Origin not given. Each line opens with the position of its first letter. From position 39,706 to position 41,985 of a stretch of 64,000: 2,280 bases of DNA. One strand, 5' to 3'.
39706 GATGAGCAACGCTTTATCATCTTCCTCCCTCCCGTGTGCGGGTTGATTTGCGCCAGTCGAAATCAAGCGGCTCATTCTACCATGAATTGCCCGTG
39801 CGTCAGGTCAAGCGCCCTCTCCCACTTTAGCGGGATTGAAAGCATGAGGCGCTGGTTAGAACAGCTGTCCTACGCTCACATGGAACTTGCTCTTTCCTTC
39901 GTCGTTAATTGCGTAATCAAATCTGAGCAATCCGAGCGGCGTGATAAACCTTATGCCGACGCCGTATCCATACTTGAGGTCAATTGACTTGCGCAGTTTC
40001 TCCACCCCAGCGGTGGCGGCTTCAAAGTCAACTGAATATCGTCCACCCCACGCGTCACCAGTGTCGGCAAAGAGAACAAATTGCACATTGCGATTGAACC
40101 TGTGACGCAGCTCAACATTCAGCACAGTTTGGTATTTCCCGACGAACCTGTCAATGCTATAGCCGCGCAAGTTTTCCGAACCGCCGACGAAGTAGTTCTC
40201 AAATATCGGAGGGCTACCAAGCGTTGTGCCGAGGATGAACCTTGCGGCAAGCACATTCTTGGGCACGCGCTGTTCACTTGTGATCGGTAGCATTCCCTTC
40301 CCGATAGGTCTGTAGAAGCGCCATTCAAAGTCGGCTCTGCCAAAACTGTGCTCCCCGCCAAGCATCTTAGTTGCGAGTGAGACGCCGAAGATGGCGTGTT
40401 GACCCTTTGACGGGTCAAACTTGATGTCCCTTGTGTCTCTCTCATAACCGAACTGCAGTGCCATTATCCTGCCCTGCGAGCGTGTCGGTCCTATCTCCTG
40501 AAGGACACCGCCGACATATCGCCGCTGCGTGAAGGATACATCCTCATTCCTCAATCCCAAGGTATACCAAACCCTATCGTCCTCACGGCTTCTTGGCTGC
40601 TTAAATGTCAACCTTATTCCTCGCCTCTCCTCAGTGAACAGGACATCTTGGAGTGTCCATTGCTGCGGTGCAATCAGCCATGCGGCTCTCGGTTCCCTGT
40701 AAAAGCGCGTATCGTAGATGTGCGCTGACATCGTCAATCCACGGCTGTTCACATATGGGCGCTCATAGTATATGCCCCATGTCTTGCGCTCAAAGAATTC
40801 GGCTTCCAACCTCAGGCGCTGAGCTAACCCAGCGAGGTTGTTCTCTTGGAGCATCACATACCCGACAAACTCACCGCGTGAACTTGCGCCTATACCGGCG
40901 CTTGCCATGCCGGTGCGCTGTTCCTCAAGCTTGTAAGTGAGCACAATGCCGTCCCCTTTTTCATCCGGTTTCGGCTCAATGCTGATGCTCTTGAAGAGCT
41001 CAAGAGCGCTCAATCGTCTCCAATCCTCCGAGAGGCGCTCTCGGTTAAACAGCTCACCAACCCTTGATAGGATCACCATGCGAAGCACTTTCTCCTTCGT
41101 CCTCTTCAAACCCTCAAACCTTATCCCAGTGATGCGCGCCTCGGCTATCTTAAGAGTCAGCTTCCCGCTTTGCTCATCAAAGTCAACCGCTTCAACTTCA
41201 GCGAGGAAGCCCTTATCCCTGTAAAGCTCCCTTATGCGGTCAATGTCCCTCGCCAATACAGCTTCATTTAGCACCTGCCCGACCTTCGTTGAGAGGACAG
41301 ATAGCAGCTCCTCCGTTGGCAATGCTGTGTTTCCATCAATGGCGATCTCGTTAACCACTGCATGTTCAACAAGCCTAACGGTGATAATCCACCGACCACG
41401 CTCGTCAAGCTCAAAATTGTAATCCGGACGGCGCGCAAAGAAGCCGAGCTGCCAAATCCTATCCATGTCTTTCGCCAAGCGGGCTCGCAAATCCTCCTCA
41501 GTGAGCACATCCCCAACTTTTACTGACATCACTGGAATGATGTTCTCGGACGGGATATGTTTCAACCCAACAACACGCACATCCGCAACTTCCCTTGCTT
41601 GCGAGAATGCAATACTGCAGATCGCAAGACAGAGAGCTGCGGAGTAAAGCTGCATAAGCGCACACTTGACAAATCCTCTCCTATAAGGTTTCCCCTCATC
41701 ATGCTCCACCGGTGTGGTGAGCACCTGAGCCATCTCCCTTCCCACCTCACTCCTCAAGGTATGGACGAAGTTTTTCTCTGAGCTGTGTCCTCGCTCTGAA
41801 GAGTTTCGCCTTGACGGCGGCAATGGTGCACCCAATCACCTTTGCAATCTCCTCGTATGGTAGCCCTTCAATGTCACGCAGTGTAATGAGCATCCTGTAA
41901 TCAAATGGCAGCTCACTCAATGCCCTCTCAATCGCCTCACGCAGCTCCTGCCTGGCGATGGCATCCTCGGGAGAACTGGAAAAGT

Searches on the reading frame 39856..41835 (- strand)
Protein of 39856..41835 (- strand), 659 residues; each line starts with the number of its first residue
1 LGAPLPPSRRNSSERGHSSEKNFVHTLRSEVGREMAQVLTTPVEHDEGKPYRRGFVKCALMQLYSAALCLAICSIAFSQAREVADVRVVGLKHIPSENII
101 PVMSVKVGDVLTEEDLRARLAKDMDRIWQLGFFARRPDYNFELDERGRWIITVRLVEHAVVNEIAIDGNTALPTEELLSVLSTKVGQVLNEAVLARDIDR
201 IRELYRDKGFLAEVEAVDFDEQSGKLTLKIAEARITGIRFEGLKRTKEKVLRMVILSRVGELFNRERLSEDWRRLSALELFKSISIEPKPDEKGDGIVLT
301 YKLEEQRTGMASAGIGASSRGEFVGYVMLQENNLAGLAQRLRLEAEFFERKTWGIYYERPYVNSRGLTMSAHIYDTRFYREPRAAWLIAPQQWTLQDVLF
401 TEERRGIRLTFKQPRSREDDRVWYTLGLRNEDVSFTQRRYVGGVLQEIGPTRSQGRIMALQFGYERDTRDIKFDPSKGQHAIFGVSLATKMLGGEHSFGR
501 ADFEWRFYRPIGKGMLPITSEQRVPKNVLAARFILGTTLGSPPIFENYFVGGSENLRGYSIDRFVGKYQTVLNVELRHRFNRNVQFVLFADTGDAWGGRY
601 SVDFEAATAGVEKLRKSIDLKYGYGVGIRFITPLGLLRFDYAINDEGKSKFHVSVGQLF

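Call 81: search_protein_families(library=pfam, proteins=[window:39856-41835:-], max_evalue=0.0001)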
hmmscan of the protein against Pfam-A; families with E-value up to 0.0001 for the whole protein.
window:39856-41835:- (659 aa): 4 families
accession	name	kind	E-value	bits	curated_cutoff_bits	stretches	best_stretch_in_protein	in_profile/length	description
PF01103.29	Omp85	-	2.3e-34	119.8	24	1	333-659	1-325/325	Omp85 superfamily domain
PF07244.20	POTRA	-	3.3e-32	111.5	21.3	3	160-232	2-78/79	Surface antigen variable number repeat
PF08479.16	POTRA_2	-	8.1e-09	35.6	24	1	161-232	3-75/76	POTRA domain, ShlB-type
PF25282.1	POTRA1_3_Toc75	-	1.4e-06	28.9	27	1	244-303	38-97/99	Toc75-like, POTRA domain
